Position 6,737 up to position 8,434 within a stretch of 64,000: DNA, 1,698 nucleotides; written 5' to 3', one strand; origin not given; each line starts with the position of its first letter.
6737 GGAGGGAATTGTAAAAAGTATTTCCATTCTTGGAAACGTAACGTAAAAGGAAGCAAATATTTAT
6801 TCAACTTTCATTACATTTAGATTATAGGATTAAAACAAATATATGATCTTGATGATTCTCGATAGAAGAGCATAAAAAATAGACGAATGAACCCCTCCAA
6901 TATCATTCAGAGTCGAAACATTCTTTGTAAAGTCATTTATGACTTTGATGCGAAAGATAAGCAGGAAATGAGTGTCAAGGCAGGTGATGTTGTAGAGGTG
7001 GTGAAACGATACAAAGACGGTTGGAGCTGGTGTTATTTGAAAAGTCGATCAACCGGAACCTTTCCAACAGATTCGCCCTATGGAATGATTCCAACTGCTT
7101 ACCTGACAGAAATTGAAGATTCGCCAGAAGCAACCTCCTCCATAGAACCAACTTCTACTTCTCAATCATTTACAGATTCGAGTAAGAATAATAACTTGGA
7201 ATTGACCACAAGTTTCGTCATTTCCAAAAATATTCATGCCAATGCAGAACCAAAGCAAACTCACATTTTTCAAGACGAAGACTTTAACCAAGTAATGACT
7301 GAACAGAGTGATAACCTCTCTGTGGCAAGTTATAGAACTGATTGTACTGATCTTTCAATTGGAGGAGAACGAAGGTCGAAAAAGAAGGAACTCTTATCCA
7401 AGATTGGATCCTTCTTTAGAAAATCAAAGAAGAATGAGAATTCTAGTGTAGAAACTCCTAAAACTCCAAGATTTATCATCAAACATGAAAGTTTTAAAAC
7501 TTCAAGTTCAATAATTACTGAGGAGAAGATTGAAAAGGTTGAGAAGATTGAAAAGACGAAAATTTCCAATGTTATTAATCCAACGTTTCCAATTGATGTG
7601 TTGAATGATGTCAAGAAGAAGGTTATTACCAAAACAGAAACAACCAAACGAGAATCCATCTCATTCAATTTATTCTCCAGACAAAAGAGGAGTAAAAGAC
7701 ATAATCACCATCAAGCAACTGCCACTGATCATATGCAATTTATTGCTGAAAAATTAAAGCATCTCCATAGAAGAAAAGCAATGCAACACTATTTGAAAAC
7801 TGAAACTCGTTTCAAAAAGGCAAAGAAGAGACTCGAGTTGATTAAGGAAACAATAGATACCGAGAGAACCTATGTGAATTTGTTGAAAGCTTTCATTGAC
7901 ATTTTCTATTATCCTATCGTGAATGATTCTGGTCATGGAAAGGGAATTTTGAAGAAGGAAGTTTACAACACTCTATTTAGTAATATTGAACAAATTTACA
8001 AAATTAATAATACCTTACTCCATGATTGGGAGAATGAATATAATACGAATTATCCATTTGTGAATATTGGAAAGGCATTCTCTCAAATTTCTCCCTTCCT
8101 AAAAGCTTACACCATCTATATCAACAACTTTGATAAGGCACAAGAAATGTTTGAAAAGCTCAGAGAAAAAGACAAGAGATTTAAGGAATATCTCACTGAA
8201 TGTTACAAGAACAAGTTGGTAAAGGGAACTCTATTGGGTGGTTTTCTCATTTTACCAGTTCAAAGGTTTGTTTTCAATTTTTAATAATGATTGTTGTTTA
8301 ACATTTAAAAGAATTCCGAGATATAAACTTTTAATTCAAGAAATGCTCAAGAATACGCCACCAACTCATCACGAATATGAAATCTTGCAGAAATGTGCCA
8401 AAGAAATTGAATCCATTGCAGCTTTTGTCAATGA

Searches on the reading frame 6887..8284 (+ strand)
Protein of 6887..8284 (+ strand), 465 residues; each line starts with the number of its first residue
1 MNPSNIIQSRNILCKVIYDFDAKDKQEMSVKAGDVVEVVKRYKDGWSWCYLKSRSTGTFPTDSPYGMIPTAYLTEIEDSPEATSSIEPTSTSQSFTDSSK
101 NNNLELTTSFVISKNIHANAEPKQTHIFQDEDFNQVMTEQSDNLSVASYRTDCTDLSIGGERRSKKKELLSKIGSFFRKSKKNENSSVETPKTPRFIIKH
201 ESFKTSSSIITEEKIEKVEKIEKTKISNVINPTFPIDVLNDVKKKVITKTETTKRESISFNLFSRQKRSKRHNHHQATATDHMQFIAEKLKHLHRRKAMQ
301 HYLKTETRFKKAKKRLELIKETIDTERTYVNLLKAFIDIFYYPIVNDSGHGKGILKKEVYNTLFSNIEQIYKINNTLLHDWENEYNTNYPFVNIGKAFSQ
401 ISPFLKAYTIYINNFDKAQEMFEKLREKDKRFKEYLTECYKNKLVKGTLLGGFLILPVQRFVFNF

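Call 36: search_protein_families(library=pfam, proteins=[window:6887-8284:+], max_evalue=0.001)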
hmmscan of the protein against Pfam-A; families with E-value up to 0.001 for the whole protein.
window:6887-8284:+ (465 aa): 4 families
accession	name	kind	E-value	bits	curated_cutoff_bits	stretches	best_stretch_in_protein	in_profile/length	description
PF00621.25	RhoGEF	-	6e-30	105.2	27.6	1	319-461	2-141/180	RhoGEF domain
PF00018.34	SH3_1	-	1.9e-09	37.4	22.9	1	15-61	1-48/48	SH3 domain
PF14604.12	SH3_9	-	2.2e-09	37.5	30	1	16-60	1-44/49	Variant SH3 domain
PF07653.23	SH3_2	-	2.8e-08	33.7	21.8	1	14-62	2-50/55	Variant SH3 domain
